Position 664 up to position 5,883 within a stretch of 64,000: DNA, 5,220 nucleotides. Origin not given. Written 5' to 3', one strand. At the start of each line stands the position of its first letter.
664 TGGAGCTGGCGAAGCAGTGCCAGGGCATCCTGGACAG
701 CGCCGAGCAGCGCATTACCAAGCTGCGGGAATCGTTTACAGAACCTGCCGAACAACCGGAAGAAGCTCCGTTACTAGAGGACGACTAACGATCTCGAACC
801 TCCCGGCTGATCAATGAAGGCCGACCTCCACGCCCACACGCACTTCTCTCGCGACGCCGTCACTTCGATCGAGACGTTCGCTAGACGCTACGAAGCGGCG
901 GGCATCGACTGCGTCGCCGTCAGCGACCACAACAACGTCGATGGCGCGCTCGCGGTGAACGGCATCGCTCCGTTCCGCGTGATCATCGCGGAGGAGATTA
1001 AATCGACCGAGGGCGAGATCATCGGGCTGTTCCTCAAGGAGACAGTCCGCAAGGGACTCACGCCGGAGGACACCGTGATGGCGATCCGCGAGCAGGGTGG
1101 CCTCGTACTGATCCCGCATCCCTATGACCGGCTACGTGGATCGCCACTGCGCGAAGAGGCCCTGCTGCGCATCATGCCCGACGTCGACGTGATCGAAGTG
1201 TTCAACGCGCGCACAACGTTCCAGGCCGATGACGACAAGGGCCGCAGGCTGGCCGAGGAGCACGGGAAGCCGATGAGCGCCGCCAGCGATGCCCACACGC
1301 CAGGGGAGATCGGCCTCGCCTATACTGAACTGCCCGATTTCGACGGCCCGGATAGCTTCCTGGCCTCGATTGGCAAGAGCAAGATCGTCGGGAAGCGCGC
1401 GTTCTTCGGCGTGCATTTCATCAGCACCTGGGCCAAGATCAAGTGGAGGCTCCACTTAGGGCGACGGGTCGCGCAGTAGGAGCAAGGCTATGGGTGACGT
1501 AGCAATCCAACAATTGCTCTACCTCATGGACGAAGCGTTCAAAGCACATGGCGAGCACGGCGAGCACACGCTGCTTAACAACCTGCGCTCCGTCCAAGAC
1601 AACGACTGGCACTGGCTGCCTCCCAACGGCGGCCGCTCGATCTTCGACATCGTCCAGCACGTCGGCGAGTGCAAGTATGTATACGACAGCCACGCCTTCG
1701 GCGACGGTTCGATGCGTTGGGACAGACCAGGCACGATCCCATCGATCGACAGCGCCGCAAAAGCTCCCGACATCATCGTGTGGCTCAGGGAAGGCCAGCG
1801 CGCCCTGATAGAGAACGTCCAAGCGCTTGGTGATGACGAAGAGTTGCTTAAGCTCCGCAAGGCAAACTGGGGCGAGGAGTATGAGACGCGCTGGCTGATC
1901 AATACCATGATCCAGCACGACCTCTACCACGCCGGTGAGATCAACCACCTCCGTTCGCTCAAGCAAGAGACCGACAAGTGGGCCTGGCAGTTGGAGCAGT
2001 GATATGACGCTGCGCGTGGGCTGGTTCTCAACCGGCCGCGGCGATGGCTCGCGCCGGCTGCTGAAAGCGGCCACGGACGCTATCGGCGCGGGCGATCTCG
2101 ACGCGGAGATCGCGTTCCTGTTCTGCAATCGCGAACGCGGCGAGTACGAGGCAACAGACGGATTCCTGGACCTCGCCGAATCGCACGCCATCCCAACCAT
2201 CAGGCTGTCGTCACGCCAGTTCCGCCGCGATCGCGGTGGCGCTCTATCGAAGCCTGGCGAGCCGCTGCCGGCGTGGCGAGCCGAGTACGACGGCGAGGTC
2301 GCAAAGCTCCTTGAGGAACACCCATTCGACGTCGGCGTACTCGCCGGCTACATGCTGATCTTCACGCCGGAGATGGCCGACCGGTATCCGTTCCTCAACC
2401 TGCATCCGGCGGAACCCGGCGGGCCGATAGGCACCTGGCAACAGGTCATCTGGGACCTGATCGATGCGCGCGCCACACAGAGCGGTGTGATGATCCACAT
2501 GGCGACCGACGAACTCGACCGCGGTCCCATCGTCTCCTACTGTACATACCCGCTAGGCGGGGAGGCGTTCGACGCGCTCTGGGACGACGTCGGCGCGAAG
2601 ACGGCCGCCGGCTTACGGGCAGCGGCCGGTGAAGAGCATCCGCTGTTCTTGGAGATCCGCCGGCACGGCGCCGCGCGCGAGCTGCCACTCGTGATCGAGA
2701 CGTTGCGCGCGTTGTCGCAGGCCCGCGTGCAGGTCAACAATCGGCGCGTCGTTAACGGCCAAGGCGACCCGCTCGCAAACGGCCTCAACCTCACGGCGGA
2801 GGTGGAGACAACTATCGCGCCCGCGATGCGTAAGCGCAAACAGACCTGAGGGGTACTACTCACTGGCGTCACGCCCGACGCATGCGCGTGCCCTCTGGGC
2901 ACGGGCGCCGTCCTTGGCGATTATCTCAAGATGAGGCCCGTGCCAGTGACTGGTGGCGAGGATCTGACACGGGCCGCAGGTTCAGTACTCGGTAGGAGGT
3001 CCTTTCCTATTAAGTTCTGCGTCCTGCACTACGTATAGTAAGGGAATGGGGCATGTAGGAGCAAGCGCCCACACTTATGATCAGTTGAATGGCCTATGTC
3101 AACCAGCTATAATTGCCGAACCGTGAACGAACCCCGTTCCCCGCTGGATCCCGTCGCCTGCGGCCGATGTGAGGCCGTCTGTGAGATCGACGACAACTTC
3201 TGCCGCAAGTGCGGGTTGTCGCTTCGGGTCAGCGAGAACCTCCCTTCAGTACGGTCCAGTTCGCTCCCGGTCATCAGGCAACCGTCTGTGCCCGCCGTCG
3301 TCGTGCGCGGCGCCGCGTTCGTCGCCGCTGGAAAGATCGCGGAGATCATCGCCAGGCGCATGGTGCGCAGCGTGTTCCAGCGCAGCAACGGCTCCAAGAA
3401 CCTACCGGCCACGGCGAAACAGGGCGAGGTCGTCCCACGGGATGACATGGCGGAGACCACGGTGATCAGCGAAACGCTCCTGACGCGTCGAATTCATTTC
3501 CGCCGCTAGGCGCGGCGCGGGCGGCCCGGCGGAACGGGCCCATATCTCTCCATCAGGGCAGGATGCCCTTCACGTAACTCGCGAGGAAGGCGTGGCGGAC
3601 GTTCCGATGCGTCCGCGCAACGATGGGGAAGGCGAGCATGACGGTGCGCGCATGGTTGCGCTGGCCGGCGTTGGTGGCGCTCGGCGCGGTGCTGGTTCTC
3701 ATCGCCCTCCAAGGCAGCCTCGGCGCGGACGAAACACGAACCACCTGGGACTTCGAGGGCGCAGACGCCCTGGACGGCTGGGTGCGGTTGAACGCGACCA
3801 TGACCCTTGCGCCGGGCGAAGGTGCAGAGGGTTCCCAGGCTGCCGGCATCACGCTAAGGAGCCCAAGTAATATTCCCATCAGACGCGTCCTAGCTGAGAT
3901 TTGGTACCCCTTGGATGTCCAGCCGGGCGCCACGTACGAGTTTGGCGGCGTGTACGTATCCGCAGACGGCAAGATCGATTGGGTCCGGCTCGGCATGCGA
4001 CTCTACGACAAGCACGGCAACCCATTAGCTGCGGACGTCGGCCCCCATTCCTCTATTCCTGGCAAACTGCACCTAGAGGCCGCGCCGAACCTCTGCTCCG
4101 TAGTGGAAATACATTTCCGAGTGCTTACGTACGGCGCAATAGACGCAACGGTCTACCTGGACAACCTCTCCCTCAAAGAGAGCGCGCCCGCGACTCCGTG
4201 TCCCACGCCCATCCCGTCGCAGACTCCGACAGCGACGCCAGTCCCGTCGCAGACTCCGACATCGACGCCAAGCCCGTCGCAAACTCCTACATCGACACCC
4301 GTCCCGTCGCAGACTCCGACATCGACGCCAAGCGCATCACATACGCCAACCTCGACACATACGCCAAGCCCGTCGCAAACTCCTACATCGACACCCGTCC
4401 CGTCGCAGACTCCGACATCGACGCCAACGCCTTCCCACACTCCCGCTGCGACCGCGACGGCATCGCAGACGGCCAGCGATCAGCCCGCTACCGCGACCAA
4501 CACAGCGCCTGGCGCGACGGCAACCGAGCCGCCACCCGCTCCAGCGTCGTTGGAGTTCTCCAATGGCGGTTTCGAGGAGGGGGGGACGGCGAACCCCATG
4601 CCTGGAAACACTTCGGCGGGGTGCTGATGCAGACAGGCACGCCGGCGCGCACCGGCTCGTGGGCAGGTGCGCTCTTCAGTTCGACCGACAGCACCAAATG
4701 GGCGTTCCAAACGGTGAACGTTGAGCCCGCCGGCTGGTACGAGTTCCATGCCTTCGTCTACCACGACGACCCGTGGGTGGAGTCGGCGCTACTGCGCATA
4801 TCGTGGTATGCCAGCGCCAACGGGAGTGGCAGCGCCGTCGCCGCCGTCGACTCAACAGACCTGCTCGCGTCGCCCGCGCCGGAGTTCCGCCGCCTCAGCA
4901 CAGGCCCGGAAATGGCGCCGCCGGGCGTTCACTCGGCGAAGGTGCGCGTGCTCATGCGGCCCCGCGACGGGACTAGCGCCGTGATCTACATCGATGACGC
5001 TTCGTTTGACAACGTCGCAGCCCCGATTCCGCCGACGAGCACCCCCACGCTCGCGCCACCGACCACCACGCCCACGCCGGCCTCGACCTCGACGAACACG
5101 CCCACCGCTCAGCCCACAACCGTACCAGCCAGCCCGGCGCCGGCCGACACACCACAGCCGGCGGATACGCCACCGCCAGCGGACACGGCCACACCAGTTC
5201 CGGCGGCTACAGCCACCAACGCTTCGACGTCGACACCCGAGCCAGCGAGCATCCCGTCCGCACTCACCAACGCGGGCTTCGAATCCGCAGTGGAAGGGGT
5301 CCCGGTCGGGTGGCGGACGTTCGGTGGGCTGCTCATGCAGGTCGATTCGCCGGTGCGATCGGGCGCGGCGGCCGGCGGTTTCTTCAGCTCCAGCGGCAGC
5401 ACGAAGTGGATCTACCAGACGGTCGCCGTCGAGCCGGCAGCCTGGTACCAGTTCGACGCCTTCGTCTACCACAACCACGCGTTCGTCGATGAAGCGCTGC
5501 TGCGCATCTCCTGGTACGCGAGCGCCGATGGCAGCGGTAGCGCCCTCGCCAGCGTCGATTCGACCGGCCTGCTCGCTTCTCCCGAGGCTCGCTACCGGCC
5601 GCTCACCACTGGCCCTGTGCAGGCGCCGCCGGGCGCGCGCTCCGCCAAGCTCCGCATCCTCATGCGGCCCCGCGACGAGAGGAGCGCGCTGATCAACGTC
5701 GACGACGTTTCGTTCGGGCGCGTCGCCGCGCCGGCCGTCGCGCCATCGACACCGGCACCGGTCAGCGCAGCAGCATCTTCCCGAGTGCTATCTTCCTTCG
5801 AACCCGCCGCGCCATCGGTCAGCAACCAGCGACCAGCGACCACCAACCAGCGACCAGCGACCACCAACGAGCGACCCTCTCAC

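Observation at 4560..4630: G7 homopolymer frameshift splits a secreted multi-CBM4/9 protein (3623-6060)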

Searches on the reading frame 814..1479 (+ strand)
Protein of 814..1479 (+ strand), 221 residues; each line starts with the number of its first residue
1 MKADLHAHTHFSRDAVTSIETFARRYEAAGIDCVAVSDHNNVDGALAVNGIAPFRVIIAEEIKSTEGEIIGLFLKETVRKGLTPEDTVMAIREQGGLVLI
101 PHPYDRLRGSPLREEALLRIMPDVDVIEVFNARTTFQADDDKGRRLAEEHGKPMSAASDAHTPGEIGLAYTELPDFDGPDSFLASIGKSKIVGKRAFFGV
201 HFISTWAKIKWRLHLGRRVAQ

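Call 15: search_protein_families(library=pfam, proteins=[window:814-1479:+], max_evalue=0.001)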
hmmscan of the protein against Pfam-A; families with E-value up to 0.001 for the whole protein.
window:814-1479:+ (221 aa): 2 families
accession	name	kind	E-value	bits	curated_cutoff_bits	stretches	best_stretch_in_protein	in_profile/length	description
PF13263.12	PHP_C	-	2.8e-14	52.8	21.3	1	142-189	6-54/56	PHP-associated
PF02811.25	PHP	-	2.7e-07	31.5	26.4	1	4-47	1-45/164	PHP domain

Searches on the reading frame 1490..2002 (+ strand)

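Call 25: search_protein_families(library=pfam, proteins=[window:1490-2002:+], max_evalue=0.001)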
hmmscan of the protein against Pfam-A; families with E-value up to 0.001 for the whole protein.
window:1490-2002:+ (170 aa): 2 families
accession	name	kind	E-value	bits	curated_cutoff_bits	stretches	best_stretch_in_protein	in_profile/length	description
PF12867.12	DinB_2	-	7.7e-09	36.5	24.8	1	25-151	6-128/128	DinB superfamily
PF04978.18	MST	-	6.2e-07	30.4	27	1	26-156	11-145/149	Mycothiol-S-transferase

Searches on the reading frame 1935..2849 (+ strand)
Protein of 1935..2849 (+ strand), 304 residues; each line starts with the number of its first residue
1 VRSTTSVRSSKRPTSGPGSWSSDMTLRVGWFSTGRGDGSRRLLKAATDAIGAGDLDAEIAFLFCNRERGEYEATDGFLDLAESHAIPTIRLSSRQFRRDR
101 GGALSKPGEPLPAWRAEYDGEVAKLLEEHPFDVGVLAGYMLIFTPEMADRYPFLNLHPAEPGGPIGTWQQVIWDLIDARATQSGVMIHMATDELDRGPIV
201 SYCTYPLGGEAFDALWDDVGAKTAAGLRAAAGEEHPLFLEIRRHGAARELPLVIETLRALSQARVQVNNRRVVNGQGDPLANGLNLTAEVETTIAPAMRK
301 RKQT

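Call 15: search_protein_families(library=pfam, proteins=[window:1935-2849:+], max_evalue=0.001)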
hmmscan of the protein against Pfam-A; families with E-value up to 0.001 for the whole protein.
window:1935-2849:+ (304 aa): 1 family
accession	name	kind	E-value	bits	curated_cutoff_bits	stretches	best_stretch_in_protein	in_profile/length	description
PF00551.24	Formyl_trans_N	-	1.3e-12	48.3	26.1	1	42-200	13-149/181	Formyl transferase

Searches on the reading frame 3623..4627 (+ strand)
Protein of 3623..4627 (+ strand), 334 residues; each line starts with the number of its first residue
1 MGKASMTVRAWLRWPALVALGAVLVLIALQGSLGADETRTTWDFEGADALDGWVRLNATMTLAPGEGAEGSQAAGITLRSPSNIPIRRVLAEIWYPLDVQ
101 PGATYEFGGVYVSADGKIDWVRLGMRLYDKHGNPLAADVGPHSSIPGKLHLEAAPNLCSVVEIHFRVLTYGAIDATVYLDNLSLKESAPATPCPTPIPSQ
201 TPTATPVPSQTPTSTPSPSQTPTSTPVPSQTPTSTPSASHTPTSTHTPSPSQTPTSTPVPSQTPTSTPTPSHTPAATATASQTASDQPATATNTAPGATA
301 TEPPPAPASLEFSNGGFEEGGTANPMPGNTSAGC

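Call 9: find_encoding_contigs(protein=window:3623-4627:+, flank=6000, max_places=10)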
Protein window:3623-4627:+ (334 aa): no gene with exactly this product is on record in the collection.

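Call 45: list_cluster_members(proteins=[P0003, P0005, window:3623-4627:+])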
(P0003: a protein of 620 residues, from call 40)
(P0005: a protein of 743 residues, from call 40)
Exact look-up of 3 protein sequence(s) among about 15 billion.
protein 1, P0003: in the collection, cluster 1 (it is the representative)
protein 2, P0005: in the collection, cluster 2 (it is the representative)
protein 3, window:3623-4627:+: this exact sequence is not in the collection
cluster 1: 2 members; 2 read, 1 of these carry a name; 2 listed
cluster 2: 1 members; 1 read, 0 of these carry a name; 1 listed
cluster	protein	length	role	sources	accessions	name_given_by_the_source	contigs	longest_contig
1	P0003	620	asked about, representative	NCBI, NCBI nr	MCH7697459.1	MAG: hypothetical protein IH865_00770 [Chloroflexi bacterium] | hypothetical protein [Chloroflexota bacterium]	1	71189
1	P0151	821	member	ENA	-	-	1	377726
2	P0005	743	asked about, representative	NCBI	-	-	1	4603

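Call 52: find_encoding_contigs(protein=window:3638-4627:+, flank=10000, max_places=10)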
Protein window:3638-4627:+ (329 aa): 1 contig read that carries it; 1 place shown.
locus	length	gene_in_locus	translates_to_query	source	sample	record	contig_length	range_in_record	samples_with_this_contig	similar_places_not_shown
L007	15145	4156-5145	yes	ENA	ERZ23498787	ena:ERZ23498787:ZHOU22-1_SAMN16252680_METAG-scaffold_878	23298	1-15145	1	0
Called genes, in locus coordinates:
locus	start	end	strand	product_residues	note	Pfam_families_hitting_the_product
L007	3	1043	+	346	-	?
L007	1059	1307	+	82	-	PF02609:Exonuc_VII_S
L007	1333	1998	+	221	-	PF02811:PHP (weak), PF13263:PHP_C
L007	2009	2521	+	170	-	PF04978:MST (weak), PF12867:DinB_2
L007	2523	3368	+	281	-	PF00551:Formyl_trans_N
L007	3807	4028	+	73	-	-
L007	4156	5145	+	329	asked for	-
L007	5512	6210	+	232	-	-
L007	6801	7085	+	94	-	-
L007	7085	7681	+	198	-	PF05721:PhyH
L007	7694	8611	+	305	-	PF00296:Bac_luciferase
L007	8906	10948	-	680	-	PF00990:GGDEF, PF00563:EAL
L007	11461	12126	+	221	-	PF02224:Cytidylate_kin, PF13189:Cytidylate_kin2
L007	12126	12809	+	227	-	PF01553:Acyltransferase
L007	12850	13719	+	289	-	PF02401:LYTB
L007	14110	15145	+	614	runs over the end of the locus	PF13522:GATase_6, PF13537:GATase_7, PF01380:SIS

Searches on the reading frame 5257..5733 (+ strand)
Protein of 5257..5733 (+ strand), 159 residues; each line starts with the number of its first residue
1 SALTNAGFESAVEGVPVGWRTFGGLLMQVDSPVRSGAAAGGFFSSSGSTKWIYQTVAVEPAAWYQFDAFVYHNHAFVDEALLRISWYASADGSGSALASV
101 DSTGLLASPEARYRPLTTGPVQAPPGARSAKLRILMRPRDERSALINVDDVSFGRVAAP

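Call 29: predict_structure(alignment_id=A1)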
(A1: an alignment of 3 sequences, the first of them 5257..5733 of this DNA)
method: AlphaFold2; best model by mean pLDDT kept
length: 159 residues; sequences in the alignment: 3
mean_pLDDT: 66.0   pTM: 0.69
mean pLDDT of the five models: 66.0, 60.0, 44.6, 41.0, 38.2
residues with pLDDT >= 90: 22; 70-90: 50; 50-70: 45; < 50: 42
segments of 3 or more residues with pLDDT < 50: 1-39
pLDDT, mean of each block of 10 residues (from residue 1): 41 40 41 39 57 78 84 60 88 88 65 73 91 73 59 84
secondary structure, 60 per line:
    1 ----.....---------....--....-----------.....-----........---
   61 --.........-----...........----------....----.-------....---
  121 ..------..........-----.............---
elements in order: E5-9 E19-22 E25-28 E40-44 E50-57 E63-71 E77-87 E98-101 E114-117 E129-138 E144-156

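Call 40: search_protein_representatives(alignment_id=A1)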
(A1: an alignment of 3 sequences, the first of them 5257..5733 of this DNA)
Query: 3 sequences, 159 profile positions. Proteins with E-value up to 0.001 (for the whole library): 830; up to 1e-10: 547; up to 1e-30: 266. The best 150 are listed.
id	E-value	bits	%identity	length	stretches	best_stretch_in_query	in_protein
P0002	6.9e-180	607.7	-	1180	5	3-159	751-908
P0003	5.3e-175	591.8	-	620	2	1-159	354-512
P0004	2.1e-162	550.9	-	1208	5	3-156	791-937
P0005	1.9e-156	531.5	-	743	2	1-158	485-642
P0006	8.1e-150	509.9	-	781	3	2-159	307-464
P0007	3.6e-148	504.6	-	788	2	4-159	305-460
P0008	2.4e-144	492.2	-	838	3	2-159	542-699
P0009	3.0e-141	482.1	-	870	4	3-159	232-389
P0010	3.3e-137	469.0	-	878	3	2-154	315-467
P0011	3.5e-136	465.6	-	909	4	3-158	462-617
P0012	3.9e-134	459.0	-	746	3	3-157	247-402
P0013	5.2e-133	455.3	-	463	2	2-159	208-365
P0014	1.4e-132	453.9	-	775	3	2-157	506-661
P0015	1.1e-129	444.5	-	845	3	2-155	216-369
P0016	4.9e-127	435.9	-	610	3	2-157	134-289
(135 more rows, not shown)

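Call 42: find_encoding_contigs(protein=P0003, flank=10000, max_places=10)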
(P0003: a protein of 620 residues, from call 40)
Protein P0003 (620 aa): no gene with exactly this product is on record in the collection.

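Call 43: find_encoding_contigs(protein=P0005, flank=10000, max_places=10)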
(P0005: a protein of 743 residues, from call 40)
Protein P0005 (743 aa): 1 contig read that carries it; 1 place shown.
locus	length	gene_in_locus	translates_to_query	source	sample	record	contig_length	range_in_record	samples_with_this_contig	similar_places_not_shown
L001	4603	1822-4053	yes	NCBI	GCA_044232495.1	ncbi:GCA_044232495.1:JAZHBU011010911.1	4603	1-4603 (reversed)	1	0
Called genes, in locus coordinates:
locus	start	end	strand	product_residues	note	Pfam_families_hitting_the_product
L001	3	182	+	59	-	?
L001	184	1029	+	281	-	PF00551:Formyl_trans_N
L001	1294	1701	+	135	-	-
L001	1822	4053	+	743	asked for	-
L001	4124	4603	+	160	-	?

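Call 47: find_encoding_contigs(protein=P0151, flank=10000, max_places=10)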
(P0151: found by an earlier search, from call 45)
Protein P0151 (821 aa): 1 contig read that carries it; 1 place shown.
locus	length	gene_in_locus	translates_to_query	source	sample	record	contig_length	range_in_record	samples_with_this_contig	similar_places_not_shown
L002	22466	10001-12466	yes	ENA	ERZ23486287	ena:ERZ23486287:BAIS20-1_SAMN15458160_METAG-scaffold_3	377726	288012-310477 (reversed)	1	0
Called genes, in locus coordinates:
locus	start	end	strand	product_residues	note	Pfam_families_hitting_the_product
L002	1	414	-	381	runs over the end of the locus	PF01381:HTH_3, PF13560:HTH_31 (weak)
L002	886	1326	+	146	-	PF01220:DHquinase_II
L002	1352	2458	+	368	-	PF01321:Creatinase_N, PF00557:Peptidase_M24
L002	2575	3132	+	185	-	PF08207:EFP_N, PF01132:EFP, PF09285:Elong-fact-P_C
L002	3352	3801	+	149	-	PF13673:Acetyltransf_10 (weak), PF00583:Acetyltransf_1 (weak), PF13508:Acetyltransf_7 (weak)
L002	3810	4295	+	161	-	PF01243:PNPOx_N, PF12900:Pyridox_ox_2, PF16242:Pyrid_ox_like (weak)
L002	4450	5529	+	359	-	PF02661:Fic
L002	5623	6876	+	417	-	PF13742:tRNA_anti_2, PF01336:tRNA_anti-codon, PF02601:Exonuc_VII_L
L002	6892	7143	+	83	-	PF02609:Exonuc_VII_S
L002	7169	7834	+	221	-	PF02811:PHP, PF13263:PHP_C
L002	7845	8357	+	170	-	PF04978:MST, PF12867:DinB_2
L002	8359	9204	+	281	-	PF00551:Formyl_trans_N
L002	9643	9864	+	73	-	-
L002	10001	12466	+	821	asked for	-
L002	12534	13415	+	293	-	PF05721:PhyH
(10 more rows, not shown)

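Call 68: find_related_loci(query=A3, collection=genome_contigs, flank=4000)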
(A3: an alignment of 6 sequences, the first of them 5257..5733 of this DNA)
Query A3 (159 aa) in genome_contigs; peptide patterns used: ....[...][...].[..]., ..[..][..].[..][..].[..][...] (x = any residue, [..] = any of these).
98 stretches matched a pattern; 84 encode a relative of the query (tblastn E <= 1e-3); the best 80 are kept; 80 distinct loci.
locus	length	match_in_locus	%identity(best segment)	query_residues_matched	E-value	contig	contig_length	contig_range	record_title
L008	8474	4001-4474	70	2-159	1e-70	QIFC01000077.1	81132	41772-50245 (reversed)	MAG: Chloroflexi bacterium isolate SZUA-185 Ga0063294_10000038, whole genome shotgun sequence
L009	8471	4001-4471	62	3-159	3e-61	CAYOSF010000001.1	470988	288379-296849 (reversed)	MAG TPA_asm: uncultured Dehalococcoidia bacterium isolate SRP323688_co1_41 genome assembly, contig: NODE_15_length_47098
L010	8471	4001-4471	61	3-159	3e-59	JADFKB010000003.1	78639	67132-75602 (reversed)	MAG: Chloroflexota bacterium isolate B45T1L10 B45T1L10_NODE171, whole genome shotgun sequence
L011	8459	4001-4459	61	1-153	3e-51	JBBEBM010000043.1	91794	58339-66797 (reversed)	MAG: Dehalococcoidia bacterium isolate LejiaF_67_20 Lejia_F_377_length_91794_cov_12, whole genome shotgun sequence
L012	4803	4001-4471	55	3-159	2e-51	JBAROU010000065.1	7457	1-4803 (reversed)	MAG: Dehalococcoidia bacterium isolate MFD13504_ilm_asm_bin10 k127_89577, whole genome shotgun sequence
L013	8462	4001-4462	60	3-156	3e-59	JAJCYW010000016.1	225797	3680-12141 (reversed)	MAG: Chloroflexota bacterium isolate OFTM331 OFTM331_15, whole genome shotgun sequence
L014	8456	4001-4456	55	3-153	1e-50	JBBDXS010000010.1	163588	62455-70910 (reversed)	MAG: Dehalococcoidia bacterium isolate LejiaD_66_34 Lejia_D_189_length_163588_cov_21, whole genome shotgun sequence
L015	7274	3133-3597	55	1-159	4e-50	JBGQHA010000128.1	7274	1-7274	MAG: Dehalococcoidia bacterium isolate OBJ2_061818_090_14 k141_2409476_length_7274_cov_53.3156, whole genome shotgun seq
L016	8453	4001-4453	56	3-153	1e-48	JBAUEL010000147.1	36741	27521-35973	MAG: Dehalococcoidia bacterium isolate MFD13097_ilm_asm_bin20 k127_75965, whole genome shotgun sequence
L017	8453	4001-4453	52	3-153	7e-47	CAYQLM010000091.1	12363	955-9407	MAG TPA_asm: uncultured Dehalococcoidia bacterium isolate SRP119689_co1_20 genome assembly, contig: NODE_7607_length_123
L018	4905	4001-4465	50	3-155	2e-44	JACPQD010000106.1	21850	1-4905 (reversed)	MAG: Chloroflexi bacterium isolate NC_groundwater_644_Ag_B-0.1um_60_123 B_1_S1_Biohub_coassembly_k141_5270896, whole gen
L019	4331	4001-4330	65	5-114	6e-44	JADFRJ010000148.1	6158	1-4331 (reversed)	MAG: Chloroflexota bacterium isolate B85T3L11 B85T3L11_NODE17645, whole genome shotgun sequence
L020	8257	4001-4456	54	3-153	3e-43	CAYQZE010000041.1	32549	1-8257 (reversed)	MAG TPA_asm: uncultured Dehalococcoidia bacterium isolate binchicken_co165_361 genome assembly, contig: k141_2600681, wh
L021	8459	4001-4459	53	3-154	2e-42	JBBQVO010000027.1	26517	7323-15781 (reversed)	MAG: Dehalococcoidia bacterium isolate Co_metawrap_2001 Cmw_2001_k141_18866128_length_26517_cov_8.9988, whole genome sho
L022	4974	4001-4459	49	3-153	5e-42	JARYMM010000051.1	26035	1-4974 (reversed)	MAG: Anaerolineae bacterium isolate A05DMB-I-32 NODE_51_length_26035_cov_7.299830, whole genome shotgun sequence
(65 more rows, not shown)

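Call 84: predict_structure(alignment_id=A2)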
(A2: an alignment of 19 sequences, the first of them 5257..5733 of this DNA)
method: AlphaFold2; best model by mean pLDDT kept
length: 159 residues; sequences in the alignment: 19
mean_pLDDT: 96.9   pTM: 0.90
mean pLDDT of the five models: 96.9, 96.9, 96.8, 96.7, 94.2
residues with pLDDT >= 90: 157; 70-90: 1; 50-70: 1; < 50: 0
segments of 3 or more residues with pLDDT < 50: none
pLDDT, mean of each block of 10 residues (from residue 1): 90 96 97 97 97 98 98 97 98 97 96 98 98 98 98 97
secondary structure, 60 per line:
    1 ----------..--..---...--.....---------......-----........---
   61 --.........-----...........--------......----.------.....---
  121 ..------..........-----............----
elements in order: E20-22 E25-29 E39-44 E50-57 E63-71 E77-87 E96-101 E113-117 E129-138 E144-155
